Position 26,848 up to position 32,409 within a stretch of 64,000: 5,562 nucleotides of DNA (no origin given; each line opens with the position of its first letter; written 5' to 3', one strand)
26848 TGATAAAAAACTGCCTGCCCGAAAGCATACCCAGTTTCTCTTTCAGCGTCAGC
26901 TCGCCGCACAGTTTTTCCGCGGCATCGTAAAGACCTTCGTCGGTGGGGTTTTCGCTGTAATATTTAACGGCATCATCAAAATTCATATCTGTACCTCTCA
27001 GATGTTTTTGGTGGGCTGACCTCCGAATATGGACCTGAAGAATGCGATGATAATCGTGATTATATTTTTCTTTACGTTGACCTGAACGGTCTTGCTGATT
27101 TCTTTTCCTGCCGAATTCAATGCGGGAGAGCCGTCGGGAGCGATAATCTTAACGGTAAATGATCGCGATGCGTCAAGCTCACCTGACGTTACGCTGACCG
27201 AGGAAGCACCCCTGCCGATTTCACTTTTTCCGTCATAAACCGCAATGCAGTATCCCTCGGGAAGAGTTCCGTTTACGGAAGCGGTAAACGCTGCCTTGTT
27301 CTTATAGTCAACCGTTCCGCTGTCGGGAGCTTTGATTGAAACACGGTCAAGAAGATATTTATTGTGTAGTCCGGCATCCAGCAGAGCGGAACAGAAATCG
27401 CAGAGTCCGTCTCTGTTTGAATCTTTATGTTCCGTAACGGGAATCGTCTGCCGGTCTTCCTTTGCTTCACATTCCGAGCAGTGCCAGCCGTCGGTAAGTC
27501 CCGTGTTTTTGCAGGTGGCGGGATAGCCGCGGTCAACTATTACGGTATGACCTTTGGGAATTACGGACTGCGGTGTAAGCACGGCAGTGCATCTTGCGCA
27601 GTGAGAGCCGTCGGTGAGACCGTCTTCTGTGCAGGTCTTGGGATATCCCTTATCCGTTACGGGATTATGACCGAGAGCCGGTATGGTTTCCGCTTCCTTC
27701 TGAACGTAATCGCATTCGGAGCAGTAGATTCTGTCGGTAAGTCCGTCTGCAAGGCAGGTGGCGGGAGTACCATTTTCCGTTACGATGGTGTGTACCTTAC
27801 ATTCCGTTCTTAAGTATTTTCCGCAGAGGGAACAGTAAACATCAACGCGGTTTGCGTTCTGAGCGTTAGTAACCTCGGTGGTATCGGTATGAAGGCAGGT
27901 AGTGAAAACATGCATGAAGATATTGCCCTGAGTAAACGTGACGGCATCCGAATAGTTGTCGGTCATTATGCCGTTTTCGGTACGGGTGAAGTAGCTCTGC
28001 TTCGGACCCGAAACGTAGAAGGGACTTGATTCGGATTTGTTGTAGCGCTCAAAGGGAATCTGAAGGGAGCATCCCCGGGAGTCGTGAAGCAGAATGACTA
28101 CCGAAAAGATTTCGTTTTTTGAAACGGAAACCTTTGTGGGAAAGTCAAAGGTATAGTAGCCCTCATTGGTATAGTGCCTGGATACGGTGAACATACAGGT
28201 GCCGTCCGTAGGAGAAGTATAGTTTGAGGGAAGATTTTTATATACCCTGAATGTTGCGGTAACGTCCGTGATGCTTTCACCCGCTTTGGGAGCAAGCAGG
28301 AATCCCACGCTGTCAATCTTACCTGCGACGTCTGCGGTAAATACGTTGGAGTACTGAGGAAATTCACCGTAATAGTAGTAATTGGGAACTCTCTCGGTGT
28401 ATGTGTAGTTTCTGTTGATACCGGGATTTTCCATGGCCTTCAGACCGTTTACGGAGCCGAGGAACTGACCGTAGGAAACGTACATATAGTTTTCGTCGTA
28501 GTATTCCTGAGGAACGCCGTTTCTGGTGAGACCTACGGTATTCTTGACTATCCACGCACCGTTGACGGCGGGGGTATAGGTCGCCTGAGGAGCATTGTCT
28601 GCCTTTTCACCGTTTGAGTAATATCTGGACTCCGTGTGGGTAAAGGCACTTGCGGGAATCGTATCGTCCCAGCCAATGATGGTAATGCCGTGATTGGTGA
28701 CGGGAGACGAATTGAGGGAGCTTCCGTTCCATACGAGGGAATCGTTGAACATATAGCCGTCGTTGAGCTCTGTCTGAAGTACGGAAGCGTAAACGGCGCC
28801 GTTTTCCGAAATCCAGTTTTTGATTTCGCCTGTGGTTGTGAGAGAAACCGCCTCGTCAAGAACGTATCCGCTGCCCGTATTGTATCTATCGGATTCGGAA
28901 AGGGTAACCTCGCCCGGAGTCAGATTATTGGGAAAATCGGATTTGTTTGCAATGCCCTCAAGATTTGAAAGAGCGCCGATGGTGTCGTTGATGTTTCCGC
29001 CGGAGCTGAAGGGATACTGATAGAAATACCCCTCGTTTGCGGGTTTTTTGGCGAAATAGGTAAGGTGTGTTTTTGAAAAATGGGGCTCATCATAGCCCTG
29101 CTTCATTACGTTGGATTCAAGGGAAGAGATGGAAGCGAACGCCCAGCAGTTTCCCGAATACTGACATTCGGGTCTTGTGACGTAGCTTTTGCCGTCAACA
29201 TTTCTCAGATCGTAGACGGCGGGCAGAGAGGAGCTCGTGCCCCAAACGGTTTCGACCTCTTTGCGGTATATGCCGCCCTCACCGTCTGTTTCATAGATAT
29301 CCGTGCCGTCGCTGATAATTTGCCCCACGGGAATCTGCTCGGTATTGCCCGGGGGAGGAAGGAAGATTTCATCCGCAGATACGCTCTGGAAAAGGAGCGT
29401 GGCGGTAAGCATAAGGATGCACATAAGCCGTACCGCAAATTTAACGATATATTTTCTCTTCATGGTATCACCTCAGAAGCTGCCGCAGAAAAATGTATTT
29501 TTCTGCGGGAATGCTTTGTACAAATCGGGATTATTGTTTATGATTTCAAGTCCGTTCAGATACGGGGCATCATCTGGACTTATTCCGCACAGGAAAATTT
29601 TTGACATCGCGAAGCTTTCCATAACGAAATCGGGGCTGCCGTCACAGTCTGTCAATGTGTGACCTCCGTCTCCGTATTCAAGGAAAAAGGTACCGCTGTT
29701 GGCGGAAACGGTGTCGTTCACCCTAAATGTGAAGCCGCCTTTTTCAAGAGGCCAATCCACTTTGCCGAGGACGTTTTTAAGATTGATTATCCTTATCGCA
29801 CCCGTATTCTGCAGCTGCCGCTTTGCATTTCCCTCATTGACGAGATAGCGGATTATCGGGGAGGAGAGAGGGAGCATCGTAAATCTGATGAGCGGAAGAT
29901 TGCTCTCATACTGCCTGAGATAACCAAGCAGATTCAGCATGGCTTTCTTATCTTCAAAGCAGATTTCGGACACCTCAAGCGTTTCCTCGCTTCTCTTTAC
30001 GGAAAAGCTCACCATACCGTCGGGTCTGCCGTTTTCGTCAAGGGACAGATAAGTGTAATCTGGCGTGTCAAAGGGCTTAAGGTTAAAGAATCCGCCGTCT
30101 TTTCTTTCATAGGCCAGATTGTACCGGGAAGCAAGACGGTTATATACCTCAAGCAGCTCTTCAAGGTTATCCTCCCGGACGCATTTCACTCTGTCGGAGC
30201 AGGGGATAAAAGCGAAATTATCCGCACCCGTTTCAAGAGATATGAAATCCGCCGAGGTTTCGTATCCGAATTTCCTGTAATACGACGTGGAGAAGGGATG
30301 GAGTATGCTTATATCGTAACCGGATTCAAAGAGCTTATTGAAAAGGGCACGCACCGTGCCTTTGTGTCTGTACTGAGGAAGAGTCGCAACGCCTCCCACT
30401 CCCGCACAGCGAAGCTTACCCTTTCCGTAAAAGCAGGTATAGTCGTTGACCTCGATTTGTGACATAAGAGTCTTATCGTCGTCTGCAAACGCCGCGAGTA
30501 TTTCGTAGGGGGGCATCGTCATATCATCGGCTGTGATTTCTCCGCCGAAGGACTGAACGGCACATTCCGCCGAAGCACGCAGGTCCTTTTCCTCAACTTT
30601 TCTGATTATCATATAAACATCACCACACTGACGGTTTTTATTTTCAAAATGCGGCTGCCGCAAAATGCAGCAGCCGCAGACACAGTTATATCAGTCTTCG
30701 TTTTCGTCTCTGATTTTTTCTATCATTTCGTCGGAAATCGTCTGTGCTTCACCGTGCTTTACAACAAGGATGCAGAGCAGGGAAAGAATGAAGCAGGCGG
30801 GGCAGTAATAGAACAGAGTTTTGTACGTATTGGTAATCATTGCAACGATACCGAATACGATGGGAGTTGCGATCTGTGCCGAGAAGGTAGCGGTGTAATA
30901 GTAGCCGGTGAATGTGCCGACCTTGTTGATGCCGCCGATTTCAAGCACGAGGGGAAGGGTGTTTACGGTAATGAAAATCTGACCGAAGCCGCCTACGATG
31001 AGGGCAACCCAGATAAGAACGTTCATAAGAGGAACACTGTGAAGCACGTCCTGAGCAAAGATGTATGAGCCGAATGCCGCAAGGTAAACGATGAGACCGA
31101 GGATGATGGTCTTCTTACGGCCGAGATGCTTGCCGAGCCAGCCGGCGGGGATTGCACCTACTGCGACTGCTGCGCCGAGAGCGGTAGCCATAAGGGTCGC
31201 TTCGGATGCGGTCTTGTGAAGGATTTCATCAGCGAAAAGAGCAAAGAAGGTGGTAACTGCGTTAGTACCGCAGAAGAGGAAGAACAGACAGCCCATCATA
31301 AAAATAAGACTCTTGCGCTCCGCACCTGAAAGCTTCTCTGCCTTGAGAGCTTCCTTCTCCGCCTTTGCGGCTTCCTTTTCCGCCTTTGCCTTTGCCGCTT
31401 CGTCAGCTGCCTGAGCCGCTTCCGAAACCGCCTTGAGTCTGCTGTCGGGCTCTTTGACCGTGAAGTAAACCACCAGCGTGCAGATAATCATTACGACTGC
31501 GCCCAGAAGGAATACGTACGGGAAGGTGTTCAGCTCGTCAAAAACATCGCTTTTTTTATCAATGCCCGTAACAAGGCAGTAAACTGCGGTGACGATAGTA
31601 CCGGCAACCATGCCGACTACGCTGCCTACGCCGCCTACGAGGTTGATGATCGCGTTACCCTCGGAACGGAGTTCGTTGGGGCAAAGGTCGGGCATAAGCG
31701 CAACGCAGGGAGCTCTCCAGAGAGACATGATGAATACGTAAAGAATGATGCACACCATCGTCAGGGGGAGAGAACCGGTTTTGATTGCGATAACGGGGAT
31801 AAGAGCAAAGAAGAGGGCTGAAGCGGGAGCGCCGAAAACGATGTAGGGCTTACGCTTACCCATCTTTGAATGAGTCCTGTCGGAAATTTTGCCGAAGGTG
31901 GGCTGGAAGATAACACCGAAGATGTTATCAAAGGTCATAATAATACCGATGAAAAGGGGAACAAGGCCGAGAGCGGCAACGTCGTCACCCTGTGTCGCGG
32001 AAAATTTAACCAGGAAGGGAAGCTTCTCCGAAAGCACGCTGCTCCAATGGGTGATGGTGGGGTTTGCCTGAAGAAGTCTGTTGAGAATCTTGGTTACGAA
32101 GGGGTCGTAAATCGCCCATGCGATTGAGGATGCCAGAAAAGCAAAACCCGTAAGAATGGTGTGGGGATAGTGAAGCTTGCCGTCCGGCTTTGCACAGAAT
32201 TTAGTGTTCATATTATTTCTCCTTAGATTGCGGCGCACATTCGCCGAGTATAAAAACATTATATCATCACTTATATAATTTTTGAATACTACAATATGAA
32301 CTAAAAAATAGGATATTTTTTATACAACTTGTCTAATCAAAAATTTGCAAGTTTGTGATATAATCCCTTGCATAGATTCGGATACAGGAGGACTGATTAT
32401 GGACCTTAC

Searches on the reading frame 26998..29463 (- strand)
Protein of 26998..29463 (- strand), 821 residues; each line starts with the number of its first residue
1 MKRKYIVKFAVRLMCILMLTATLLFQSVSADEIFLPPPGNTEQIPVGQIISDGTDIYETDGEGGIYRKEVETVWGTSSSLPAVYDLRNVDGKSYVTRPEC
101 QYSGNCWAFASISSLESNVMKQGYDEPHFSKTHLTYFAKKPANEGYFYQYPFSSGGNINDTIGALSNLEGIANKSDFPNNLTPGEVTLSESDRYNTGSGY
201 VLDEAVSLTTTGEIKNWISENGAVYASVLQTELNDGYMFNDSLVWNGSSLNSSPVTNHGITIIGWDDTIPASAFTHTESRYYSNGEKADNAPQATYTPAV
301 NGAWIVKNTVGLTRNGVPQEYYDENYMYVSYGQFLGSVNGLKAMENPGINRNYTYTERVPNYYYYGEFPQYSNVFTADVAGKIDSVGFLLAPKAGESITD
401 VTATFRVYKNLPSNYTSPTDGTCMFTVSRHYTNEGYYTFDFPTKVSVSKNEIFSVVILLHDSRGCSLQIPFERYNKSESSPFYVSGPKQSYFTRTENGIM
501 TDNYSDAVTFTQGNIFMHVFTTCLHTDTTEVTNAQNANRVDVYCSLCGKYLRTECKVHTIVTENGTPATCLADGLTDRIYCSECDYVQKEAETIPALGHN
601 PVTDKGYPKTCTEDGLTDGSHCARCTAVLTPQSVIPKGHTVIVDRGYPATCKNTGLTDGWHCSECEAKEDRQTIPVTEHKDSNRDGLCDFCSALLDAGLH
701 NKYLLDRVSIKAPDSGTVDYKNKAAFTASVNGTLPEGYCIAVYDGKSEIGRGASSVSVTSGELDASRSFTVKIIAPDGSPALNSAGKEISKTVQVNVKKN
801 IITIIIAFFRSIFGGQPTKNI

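Call 106: search_protein_families(library=pfam, proteins=[window:26998-29463:-], max_evalue=0.00001)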
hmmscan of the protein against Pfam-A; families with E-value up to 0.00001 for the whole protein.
window:26998-29463:- (821 aa): 2 families
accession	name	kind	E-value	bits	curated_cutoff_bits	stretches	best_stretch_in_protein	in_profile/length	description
PF18560.7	Lectin_like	-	3.4e-10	40.8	27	1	370-520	21-155/156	Lectin like domain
PF00112.29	Peptidase_C1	-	1.2e-07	32.5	20.7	1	80-268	1-178/220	Papain family cysteine protease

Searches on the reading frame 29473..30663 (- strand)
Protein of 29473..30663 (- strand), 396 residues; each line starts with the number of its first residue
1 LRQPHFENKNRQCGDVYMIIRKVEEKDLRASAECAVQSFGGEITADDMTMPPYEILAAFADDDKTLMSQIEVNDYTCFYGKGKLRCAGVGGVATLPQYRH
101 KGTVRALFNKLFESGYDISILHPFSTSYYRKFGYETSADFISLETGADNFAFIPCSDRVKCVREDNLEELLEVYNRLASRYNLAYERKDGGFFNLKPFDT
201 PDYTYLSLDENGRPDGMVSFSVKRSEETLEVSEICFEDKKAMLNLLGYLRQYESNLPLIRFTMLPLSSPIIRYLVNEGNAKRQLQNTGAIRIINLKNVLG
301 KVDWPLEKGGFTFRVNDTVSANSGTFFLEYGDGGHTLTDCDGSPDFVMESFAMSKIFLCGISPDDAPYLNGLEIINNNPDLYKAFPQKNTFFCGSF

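Call 106: search_protein_families(library=pfam, proteins=[window:29473-30663:-], max_evalue=0.00001)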
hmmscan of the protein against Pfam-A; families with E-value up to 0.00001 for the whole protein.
window:29473-30663:- (396 aa): 2 families
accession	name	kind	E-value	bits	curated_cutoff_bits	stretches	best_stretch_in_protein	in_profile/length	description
PF13527.13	Acetyltransf_9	-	1.1e-17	64.6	25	1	20-136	2-126/127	Acetyltransferase (GNAT) domain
PF17668.7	Acetyltransf_17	-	1.2e-07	32.7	25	1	201-292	22-114/114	Acetyltransferase (GNAT) domain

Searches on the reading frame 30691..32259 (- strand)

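Call 106: search_protein_families(library=pfam, proteins=[window:30691-32259:-], max_evalue=0.00001)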
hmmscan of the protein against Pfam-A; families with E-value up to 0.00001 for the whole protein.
window:30691-32259:- (522 aa): 4 families
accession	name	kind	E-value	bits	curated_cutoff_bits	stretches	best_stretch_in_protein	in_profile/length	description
PF07690.21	MFS_1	-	5.8e-37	127.8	33.4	2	36-342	4-228/347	Major Facilitator Superfamily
PF13347.12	MFS_2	-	2.4e-25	89.4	27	1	97-432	28-333/427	MFS/sugar transport protein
PF03209.21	PUCC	-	6.5e-11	42.3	21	1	97-457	10-344/401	PUCC protein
PF11700.14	ATG22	-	7.7e-09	35.2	24.1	1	206-399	191-369/482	Vacuole effluxer Atg22 like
